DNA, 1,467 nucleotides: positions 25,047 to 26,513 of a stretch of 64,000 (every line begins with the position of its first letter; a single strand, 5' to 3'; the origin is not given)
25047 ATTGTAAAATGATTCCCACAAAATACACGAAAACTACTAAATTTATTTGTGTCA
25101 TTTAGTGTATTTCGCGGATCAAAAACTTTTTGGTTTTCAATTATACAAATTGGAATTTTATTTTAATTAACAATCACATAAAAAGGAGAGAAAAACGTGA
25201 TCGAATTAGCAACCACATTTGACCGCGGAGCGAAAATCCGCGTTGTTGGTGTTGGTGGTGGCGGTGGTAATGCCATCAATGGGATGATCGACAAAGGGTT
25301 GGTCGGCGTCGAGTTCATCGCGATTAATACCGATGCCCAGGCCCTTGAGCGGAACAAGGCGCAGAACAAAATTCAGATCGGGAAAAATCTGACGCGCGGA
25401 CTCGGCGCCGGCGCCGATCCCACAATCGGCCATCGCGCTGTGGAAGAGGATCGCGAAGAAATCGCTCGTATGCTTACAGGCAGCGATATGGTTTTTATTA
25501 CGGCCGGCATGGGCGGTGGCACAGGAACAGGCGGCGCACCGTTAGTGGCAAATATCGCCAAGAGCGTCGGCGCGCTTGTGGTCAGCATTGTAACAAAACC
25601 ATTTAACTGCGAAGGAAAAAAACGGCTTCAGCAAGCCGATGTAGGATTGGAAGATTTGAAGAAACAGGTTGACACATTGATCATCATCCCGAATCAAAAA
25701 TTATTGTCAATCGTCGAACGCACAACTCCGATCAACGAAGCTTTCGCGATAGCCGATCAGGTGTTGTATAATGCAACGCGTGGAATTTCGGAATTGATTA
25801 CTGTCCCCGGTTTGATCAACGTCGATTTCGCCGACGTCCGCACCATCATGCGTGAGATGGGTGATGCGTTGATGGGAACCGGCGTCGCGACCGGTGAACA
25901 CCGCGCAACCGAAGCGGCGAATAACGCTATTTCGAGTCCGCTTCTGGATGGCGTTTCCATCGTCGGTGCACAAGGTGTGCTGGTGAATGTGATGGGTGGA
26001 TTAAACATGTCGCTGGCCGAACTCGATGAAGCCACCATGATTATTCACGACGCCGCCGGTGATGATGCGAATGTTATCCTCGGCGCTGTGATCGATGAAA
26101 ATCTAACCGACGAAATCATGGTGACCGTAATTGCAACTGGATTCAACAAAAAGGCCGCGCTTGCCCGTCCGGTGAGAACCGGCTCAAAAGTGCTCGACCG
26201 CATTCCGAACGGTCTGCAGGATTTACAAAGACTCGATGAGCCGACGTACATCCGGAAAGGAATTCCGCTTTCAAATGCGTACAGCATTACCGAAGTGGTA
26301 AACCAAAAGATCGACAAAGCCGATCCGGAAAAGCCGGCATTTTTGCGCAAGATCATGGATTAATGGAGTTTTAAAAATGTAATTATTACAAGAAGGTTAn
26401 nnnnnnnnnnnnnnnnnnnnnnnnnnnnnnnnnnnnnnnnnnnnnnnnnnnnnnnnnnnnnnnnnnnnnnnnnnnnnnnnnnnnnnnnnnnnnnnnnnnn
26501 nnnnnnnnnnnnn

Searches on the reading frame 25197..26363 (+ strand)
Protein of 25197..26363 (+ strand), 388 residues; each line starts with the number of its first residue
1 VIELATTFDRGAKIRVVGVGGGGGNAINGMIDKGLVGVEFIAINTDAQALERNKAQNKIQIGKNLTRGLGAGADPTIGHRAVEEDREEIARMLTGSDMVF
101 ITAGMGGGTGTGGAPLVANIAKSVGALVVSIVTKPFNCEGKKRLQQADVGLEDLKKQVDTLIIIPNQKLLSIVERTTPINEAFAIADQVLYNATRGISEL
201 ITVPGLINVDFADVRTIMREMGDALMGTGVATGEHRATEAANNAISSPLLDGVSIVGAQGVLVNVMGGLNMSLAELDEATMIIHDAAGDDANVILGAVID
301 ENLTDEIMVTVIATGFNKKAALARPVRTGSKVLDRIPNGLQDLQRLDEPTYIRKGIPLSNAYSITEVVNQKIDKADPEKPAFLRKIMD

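Call 36: search_protein_families(library=pfam, max_evalue=0.00001, proteins=[window:25197-26363:+])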
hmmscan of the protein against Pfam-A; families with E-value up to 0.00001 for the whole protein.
window:25197-26363:+ (388 aa): 2 families
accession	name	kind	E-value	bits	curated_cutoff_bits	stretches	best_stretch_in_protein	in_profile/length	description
PF00091.31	Tubulin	-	2.8e-49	168.4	33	1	13-173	1-189/190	Tubulin/FtsZ family, GTPase domain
PF12327.13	FtsZ_C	-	2.2e-31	108.5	27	1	222-316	1-94/95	FtsZ family, C-terminal domain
